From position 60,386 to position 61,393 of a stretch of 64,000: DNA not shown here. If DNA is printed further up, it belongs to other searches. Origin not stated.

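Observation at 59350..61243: TlpA-like oxidoreductase followed by two paralogous LpoB/CsgG-fold lipoproteins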

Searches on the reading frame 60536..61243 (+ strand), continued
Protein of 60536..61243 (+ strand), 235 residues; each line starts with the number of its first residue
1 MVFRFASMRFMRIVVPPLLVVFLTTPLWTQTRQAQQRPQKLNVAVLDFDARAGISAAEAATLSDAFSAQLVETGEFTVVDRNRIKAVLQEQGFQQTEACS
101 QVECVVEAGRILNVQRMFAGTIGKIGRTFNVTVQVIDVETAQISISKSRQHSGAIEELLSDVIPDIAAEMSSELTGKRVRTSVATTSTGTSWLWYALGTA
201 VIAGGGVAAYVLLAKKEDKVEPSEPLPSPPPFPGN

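Call 70: search_protein_families(library=pfam, proteins=[L032:5241-7196:+, L032:7206-7967:+, L035:5463-7220:+, L035:7224-7880:+, L074:5289-6695:+, L074:6692-7909:+, L074:12722-14251:+, L028:8720-9808:+, L026:7294-7629:+, L026:7622-7984:+], max_evalue=0.01)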
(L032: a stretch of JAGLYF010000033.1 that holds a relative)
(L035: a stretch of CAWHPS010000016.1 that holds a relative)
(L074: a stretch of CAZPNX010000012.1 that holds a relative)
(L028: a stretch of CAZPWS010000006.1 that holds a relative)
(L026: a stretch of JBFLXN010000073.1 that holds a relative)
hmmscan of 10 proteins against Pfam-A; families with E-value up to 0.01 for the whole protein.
L032:5241-7196:+ (651 aa): 6 families
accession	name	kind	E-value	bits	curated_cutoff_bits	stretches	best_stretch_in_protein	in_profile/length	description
PF00160.26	Pro_isomerase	-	1.8e-40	139.2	21.7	1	516-640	3-139/159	Cyclophilin type peptidyl-prolyl cis-trans isomerase/CLD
PF13646.12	HEAT_2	-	6.3e-25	87.7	27.7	2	47-102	9-64/88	HEAT repeats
PF02985.28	HEAT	-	1.9e-09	37.3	23.5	1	71-96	2-27/31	HEAT repeat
PF13513.12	HEAT_EZ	-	2.5e-06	28.3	27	0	71-96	30-55/55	HEAT-like repeat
PF03130.22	HEAT_PBS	-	0.00011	22.9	20.9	0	118-140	4-26/27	PBS lyase HEAT-like repeat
PF12717.13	Cnd1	-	0.0013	19.3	26.4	0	70-137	59-125/162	non-SMC mitotic condensation complex subunit 1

L032:7206-7967:+ (253 aa): 6 families
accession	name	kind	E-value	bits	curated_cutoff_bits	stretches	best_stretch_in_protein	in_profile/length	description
PF21033.3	RMD1-3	-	6.5e-24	84.9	26.7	1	23-247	2-228/235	Regulator of microtubule dynamics protein 1-3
PF13414.12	TPR_11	-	3.3e-13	49.5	26.8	2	31-68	1-38/42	TPR repeat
PF07719.23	TPR_2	-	2.5e-06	27.6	27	0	26-54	3-31/34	Tetratricopeptide repeat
PF13431.12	TPR_17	-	3.1e-05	24.3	24.4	0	190-222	1-33/34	Tetratricopeptide repeat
PF00515.34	TPR_1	-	0.00077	19.6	27.8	0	185-200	18-33/34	Tetratricopeptide repeat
PF13181.12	TPR_8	-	0.0099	16.4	25.7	0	185-200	18-33/34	Tetratricopeptide repeat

L035:5463-7220:+ (585 aa): 5 families
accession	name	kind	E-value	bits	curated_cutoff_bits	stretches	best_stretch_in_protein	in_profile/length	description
PF13205.12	Big_5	-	1.7e-24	87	23.6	2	33-132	1-105/105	Bacterial Ig-like domain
PF09912.14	DUF2141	-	2.1e-06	28.1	24.4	0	515-549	41-75/112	Uncharacterized protein conserved in bacteria (DUF2141)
PF13620.12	CarboxypepD_reg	-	2.9e-06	28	32.3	0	485-534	1-54/82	Carboxypeptidase regulatory-like domain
PF23193.1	NOMO_3rd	-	0.00047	20.6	27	0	502-539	52-89/120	NOMO third transthyretin-like domain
PF17210.9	SdrD_B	-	0.0013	19.3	29.7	0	491-533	21-63/112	SdrD B-like domain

L035:7224-7880:+ (218 aa): 3 families
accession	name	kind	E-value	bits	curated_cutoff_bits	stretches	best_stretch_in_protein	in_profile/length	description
PF02223.23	Thymidylate_kin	-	3.1e-48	164.4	27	1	12-200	1-184/185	Thymidylate kinase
PF13521.12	AAA_28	-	0.0036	18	27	1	10-172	2-148/164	AAA domain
PF13207.12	AAA_17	-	0.0085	16.8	27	0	14-32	2-20/136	AAA domain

L074:5289-6695:+ (468 aa): 1 family
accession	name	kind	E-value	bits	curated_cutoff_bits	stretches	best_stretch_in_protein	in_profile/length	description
PF13646.12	HEAT_2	-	1.3e-11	45.1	27.7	1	39-120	4-87/88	HEAT repeats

L074:6692-7909:+ (405 aa): 22 families
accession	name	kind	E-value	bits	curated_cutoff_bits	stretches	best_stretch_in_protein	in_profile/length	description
PF13424.12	TPR_12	-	5.7e-33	113.4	30.1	4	107-174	8-77/77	Tetratricopeptide repeat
PF07719.23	TPR_2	-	2.5e-19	68.2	27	1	147-173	6-32/34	Tetratricopeptide repeat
PF00515.34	TPR_1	-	2.3e-18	65.6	27.8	1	109-132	8-31/34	Tetratricopeptide repeat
PF13176.12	TPR_7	-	1.6e-17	62.4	27.9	0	184-218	1-35/36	Tetratricopeptide repeat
PF13181.12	TPR_8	-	1.8e-15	56.1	25.7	0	223-250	2-29/34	Tetratricopeptide repeat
PF13374.12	TPR_10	-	3.4e-12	46.4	27.5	0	62-92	2-32/42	Tetratricopeptide repeat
PF13428.12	TPR_14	-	1.2e-11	44.5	23.5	0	343-370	2-29/44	Tetratricopeptide repeat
PF10602.15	RPN7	-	8.7e-09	35.7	29.6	1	93-169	24-103/174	26S proteasome subunit RPN7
PF17874.7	TPR_MalT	-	4.7e-08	33.1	45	1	151-264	10-122/336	MalT-like TPR region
PF13414.12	TPR_11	-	1.6e-07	31.3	26.8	0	309-331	1-23/42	TPR repeat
PF13432.12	TPR_16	-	5.8e-07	30.3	32.7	0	307-369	2-58/65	Tetratricopeptide repeat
PF14938.12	SNAP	-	1e-06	28.9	25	1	50-170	63-183/282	Soluble NSF attachment protein, SNAP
PF12862.13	ANAPC5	-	1.8e-06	28.4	23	0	117-185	13-81/91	Anaphase-promoting complex subunit 5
PF24885.1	TPR_NPHP3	-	2.6e-06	27.5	100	1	89-174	85-173/239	Nephrocystin-3 TPR domain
PF13174.12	TPR_6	-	5.9e-06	27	26.3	0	45-63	3-21/33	Tetratricopeptide repeat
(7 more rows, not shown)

L074:12722-14251:+ (509 aa): 8 families
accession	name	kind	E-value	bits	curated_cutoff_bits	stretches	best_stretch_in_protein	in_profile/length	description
PF02562.22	PhoH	-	1e-46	159.5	27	1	298-495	2-188/205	PhoH-like protein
PF13638.12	PIN_4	-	7.2e-35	120.6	21.9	1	75-215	1-132/132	PIN domain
PF13604.12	AAA_30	-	5.4e-07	30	27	0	427-465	91-130/191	AAA domain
PF13245.12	AAA_19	-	1.8e-05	25.4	25.1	0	418-463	84-129/134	AAA domain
PF13401.12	AAA_22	-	0.0001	23.1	27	1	319-444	7-104/130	AAA domain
PF13481.12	AAA_25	-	0.0017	18.4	27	0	313-339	29-55/195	AAA domain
PF09848.15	SLFN-g3_helicase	-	0.0055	16.5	24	0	319-437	3-92/354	Schlafen group 3, DNA/RNA helicase domain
PF13191.12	AAA_16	-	0.0082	17.1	32.6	0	309-351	16-52/167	AAA ATPase domain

L028:8720-9808:+ (362 aa): 0 families

L026:7294-7629:+ (111 aa): 4 families
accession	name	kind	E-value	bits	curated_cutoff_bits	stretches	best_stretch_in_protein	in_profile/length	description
PF01909.29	NTP_transf_2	-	8.7e-11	42.5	21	1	16-103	6-89/93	Nucleotidyltransferase domain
PF18765.7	Polbeta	-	3.2e-08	34.1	26.9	1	20-98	5-78/93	Polymerase beta, Nucleotidyltransferase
PF22600.2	MTPAP-like_central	-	4.8e-05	23.9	27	1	9-58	23-70/139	Poly(A) RNA polymerase, mitochondrial-like, central palm domain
PF25734.1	RelB_like_antitoxin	-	0.0034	17.6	27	1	2-22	8-28/43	Putative antitoxin family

L026:7622-7984:+ (120 aa): 1 family
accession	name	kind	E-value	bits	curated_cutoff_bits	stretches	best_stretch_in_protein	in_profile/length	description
PF01934.22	HepT-like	-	7e-28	97.2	23.5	1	13-109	1-120/120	Ribonuclease HepT-like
